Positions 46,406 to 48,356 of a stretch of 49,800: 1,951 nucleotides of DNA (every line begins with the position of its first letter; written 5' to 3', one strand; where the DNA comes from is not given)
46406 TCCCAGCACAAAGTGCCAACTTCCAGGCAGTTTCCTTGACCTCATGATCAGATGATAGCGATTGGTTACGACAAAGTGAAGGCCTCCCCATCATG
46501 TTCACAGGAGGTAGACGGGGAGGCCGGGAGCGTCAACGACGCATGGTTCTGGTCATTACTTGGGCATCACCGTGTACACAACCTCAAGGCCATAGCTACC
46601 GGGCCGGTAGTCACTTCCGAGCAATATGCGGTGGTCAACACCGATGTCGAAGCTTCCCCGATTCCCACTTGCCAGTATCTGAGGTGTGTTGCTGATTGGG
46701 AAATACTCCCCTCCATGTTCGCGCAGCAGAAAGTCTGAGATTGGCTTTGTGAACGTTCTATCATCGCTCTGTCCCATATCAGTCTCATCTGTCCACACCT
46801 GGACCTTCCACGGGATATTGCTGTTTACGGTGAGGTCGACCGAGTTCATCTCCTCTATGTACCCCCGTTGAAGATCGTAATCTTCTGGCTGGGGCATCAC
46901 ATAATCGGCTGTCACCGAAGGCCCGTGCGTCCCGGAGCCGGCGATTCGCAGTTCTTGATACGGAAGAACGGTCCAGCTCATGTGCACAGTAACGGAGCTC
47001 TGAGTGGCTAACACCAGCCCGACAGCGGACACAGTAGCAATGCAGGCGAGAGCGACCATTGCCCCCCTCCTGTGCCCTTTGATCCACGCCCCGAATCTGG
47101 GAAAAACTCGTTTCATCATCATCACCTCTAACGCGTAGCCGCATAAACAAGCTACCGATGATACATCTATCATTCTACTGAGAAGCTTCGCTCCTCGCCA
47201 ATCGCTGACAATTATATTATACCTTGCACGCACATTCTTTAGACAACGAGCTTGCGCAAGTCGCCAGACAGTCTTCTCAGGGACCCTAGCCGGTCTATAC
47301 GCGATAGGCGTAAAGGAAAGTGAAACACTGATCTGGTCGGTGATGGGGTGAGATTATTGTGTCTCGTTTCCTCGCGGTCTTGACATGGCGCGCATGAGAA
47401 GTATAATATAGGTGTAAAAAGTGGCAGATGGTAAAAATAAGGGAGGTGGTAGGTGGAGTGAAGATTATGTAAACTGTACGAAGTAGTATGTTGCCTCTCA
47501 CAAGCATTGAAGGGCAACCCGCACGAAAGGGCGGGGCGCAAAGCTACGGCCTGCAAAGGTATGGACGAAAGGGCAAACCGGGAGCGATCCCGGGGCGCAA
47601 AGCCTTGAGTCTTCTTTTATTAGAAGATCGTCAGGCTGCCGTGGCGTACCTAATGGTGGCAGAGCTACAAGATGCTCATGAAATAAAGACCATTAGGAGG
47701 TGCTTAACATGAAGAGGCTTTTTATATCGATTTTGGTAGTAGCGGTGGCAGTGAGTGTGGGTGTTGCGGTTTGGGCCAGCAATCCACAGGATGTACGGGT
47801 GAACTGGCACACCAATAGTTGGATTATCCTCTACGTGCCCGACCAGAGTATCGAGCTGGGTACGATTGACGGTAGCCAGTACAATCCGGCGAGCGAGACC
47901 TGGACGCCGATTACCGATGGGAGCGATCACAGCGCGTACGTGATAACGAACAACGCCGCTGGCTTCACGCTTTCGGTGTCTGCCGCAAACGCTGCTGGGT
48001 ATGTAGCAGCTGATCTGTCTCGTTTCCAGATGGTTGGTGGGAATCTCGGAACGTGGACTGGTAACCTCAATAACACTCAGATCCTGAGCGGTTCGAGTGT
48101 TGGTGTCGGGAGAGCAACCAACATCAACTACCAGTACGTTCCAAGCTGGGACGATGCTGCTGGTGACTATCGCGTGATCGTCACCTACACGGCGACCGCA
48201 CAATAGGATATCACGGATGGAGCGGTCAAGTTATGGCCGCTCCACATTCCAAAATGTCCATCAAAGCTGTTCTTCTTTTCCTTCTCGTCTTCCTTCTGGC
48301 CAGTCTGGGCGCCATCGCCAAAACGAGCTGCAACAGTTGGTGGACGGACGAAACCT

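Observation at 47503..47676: Divergent third riboswitch copy gives the best covariation for the nested fold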

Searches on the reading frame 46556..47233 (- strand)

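Call 11: search_protein_families(library=pfam, proteins=[window:46556-47233:-], max_evalue=0.01)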
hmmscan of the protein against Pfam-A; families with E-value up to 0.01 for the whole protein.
window:46556-47233:- (225 aa): 0 families

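Call 64: search_protein_families(library=ncbifam, proteins=[window:46556-47230:-], max_evalue=1)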
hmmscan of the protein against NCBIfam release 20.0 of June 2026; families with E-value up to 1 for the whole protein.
window:46556-47230:- (224 aa): 4 families
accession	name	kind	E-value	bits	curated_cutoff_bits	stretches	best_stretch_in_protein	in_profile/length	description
NF011782.0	PRK15246.1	equivalog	0.031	13.4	277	1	129-161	47-79/252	fimbrial assembly chaperone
NF011785.1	PRK15249.1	exception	0.071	12.5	550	1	130-163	47-80/253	fimbrial biogenesis chaperone StbB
NF043072.1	GAS_sig_Nterm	subfamily_domain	0.09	12.3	44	1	61-83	7-29/33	SpoV family signaling peptide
NF002712.0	PRK02542.1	equivalog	0.2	11.1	220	1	49-80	16-47/188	photosystem I assembly protein Ycf4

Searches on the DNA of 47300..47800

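Call 4: search_rna_families(source=window, start=47300, end=47800, threshold=evalue, max_evalue=10, show_alignments=6)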
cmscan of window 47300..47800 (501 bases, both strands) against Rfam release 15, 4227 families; matches with E-value up to 10: 3.
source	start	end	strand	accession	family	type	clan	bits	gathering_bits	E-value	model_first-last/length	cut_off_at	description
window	47563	47644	+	RF03167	c-di-GMP-I-GGC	Cis-reg; riboswitch;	CL00126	60.6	59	6.4e-14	1-80/80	no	c-di-GMP-I-GGC riboswitch aptamer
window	47504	47559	+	RF03167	c-di-GMP-I-GGC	Cis-reg; riboswitch;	CL00126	26.9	59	0.00029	1-80/80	no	c-di-GMP-I-GGC riboswitch aptamer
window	47353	47425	+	RF00140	Alpha_RBS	Cis-reg;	-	10.7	38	6.3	4-82/110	no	Alpha operon ribosome binding site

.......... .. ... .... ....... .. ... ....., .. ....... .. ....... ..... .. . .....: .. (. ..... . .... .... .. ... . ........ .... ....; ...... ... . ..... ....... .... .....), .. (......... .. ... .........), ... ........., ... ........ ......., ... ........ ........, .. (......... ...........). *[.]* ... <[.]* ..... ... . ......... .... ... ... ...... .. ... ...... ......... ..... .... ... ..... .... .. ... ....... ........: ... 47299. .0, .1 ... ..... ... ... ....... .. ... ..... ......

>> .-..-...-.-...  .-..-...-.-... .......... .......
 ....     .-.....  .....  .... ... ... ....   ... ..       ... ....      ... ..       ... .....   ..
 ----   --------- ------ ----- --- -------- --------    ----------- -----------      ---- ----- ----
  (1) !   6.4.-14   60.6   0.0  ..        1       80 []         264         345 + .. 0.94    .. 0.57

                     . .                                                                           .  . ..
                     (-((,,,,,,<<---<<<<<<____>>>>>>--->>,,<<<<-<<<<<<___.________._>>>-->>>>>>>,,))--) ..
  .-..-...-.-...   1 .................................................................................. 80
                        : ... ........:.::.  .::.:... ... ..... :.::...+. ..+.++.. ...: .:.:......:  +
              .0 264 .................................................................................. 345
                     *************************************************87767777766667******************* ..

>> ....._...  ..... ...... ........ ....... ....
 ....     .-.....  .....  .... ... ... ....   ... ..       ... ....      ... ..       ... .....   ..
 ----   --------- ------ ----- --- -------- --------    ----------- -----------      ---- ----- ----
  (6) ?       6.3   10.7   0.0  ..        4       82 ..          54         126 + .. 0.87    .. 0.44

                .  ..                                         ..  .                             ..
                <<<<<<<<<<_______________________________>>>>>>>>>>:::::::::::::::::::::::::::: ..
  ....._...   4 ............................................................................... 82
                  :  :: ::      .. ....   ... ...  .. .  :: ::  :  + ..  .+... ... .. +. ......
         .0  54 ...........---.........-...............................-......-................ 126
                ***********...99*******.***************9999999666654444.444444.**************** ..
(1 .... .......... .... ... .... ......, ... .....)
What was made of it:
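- Checked: 5' half of the outer aptamer, 47504-47559: 26.9 bits, E = 0.0003, with P3 skipped by local alignment (call 4).
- They cannot span the insertion (call 4). The outer aptamer does not reach the Rfam gathering score in copy 3 (call 4).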

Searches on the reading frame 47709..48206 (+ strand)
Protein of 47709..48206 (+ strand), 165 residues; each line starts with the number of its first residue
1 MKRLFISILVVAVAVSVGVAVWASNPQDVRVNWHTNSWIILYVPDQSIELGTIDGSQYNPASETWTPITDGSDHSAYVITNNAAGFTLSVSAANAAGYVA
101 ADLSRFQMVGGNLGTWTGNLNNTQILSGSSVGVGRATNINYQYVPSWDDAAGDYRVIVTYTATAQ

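Call 11: search_protein_families(library=pfam, proteins=[window:47709-48206:+], max_evalue=0.01)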
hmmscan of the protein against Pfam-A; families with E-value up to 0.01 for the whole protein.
window:47709-48206:+ (165 aa): 0 families

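Call 48: find_homologous_proteins(query=window:47709-48203:+, max_evalue=0.001)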
Query window:47709-48203:+ (165 aa): 27 proteins with E <= 0.001 among 185 candidates.
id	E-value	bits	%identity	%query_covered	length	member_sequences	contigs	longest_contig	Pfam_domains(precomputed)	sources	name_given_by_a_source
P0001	2.7e-100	351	98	100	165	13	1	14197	-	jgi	-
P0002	4.5e-100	350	98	100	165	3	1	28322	-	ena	-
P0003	5.0e-90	317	89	100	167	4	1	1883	-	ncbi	-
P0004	1.6e-85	303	83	100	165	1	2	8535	-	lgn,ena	-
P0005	7.7e-85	300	80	100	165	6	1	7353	-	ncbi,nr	ncbi:hypothetical protein J7K60_02070 [Candidatus Bipolaricaulota bacterium]|nr:hypothetical protein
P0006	8.6e-84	297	81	100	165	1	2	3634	-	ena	-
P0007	1.7e-80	286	78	100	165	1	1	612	-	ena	-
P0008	5.1e-78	278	77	100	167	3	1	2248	-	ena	-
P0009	6.8e-75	268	76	100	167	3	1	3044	-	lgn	-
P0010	1.3e-73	264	73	100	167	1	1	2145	-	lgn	-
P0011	2.9e-72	260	72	100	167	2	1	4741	-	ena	-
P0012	1.4e-69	251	72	100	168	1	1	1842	-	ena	-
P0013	5.6e-67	242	68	100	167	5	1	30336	-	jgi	jgi:hypothetical protein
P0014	7.1e-66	239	73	92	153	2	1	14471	-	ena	-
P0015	1.5e-65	238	69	100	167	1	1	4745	-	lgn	-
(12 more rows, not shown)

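Call 55: predict_structure(alignment_id=A6)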
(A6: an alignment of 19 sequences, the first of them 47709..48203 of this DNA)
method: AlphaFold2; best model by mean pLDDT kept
length: 165 residues; sequences in the alignment: 19
mean_pLDDT: 73.4   pTM: 0.62
mean pLDDT of the five models: 73.4, 72.0, 70.5, 45.4, 37.0
residues with pLDDT >= 90: 40; 70-90: 64; 50-70: 40; < 50: 21
segments of 3 or more residues with pLDDT < 50: 16-26, 113-115, 122-124, 126-128
pLDDT, mean of each block of 10 residues (from residue 1): 53 48 50 70 79 91 91 82 75 91 85 50 49 73 92 90 78
secondary structure, 60 per line:
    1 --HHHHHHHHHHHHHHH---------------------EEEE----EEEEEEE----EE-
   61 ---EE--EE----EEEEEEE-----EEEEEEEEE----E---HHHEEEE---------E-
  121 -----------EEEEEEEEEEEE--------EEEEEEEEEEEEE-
elements in order: H3-17 E39-42 E47-53 E74-80 E86-94 E106-109 E132-143 E152-164

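Call 58: fold_search(model_id=the predicted structure, library=pdb)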
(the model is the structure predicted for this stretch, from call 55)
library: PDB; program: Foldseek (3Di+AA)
matches with E <= 10: 1001; with E <= 0.001: 0
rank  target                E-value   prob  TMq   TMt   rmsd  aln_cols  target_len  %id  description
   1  4qaw_D                1.1e-02  0.38  0.22  0.10  15.2       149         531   12  Structure of modular Xyn30D from Paenibacillus barcinonensis (released 2014-10-08)
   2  7rga_E                1.3e-02  0.30  0.19  0.14  17.2       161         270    9  Crystal structure of nanoCLAMP3:VHH in complex with MTX (released 2022-05-25)
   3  4qaw_E                1.9e-02  0.25  0.20  0.10  15.3       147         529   14  Structure of modular Xyn30D from Paenibacillus barcinonensis (released 2014-10-08)
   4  7rga_A                2.6e-02  0.25  0.20  0.15  16.3       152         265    6  Crystal structure of nanoCLAMP3:VHH in complex with MTX (released 2022-05-25)
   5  2uy6_C                2.9e-02  0.96  0.42  0.46   6.2       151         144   12  Crystal structure of the P pilus rod subunit PapA (released 2007-05-29)
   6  5n2b_A                3.3e-02  0.89  0.38  0.41   9.4       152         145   13  The crystal structure of Burkholderia pseudomallei antigen and type I fimbria protein BPSL1626. (released 2018-01-17)
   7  8psv_A                3.9e-02  0.93  0.42  0.43  10.4       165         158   13  2.7 A cryo-EM structure of in vitro assembled type 1 pilus rod (released 2024-04-10)
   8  9fxa_K                4.1e-02  0.84  0.37  0.38  11.0       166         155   13  Cryo-EM structure of the type 1 pilus rod as part of the FimI-bound usher complex (FimDHGFAnIC - body 1) (released 2025-06-04)
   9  5khr_L                4.1e-02  0.38  0.25  0.24  13.8       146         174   11  Model of human Anaphase-promoting complex/Cyclosome complex (APC15 deletion mutant) in complex with the E2 UBE2C/UBCH1 (released 2016-08-24)
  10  6fq0_D                4.3e-02  0.87  0.37  0.44   6.7       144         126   13  Crystal structure of the CsuC-CsuA/B chaperone-subunit preassembly complex of the archaic chaperone-usher Csu pili of  (released 2018-09-26)
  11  6swh_B                4.8e-02  0.92  0.43  0.47   6.2       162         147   10  Crystal structure of the ternary complex between the type 1 pilus proteins FimC, FimI and FimA from E. coli (released 2020-10-07)
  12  9iug_A                4.8e-02  0.91  0.41  0.42  10.4       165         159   13  Cryo-EM structure of the type I pilus from enterotoxigenic Escherichia coli (released 2025-05-28)
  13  9fx0_A                4.8e-02  0.80  0.35  0.37   9.8       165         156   12  Cryo-EM structure of the type 1 pilus tip-to-rod transition (released 2025-06-04)
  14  9fw9_B                4.8e-02  0.66  0.33  0.36   7.5       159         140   12  Cryo-EM structure of the type 1 pilus assembly platform as part of the FimA-bound chaperone-usher pilus complex (FimDH (released 2025-06-04)
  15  4lee_A                5.1e-02  0.08  0.12  0.08  17.4       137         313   14  Structure of the Als3 adhesin from Candida albicans, residues 1-313 (mature sequence), triple mutant in the binding ca (released 2014-05-14)
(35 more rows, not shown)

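Call 64: search_protein_families(library=ncbifam, proteins=[window:47709-48203:+], max_evalue=1)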
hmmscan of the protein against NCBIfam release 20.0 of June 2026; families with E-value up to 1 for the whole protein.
window:47709-48203:+ (165 aa): 0 families

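Call 65: search_protein_families(library=pfam, alignment_id=A6, max_evalue=1)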
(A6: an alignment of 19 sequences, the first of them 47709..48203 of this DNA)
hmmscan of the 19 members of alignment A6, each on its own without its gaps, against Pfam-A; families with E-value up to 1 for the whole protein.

A. member 1, window:47709-48203:+ (165 aa): 0 families

B. families by the number of members that match (of 19 scanned): 14 families
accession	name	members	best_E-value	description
PF14200.12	RicinB_lectin_2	3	0.00078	Ricin-type beta-trefoil lectin domain-like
PF01344.31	Kelch_1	3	0.031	Kelch motif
PF11550.13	IglC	2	0.037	Intracellular growth locus C protein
PF04731.17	Caudal_act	2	0.066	Caudal like protein activation region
PF22704.2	CBM13-like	1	0.0024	Alpha-galactosidase, CBM13 domain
PF14352.11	DUF4402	1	0.0033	Domain of unknown function (DUF4402)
PF20064.4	DUF6463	1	0.028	Family of unknown function (DUF6463)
PF16656.11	Pur_ac_phosph_N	1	0.064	Purple acid Phosphatase, N-terminal domain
PF14126.11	DUF4293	1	0.077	Domain of unknown function (DUF4293)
PF25162.1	DUF7827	1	0.094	Domain of unknown function (DUF7827)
PF13415.12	Kelch_3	1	0.12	Galactose oxidase, central domain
PF13418.12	Kelch_4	1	0.13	Galactose oxidase, central domain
PF09656.15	PGPGW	1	0.16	Putative transmembrane protein (PGPGW)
PF16078.10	2-oxogl_dehyd_N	1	0.18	2-oxoglutarate dehydrogenase N-terminus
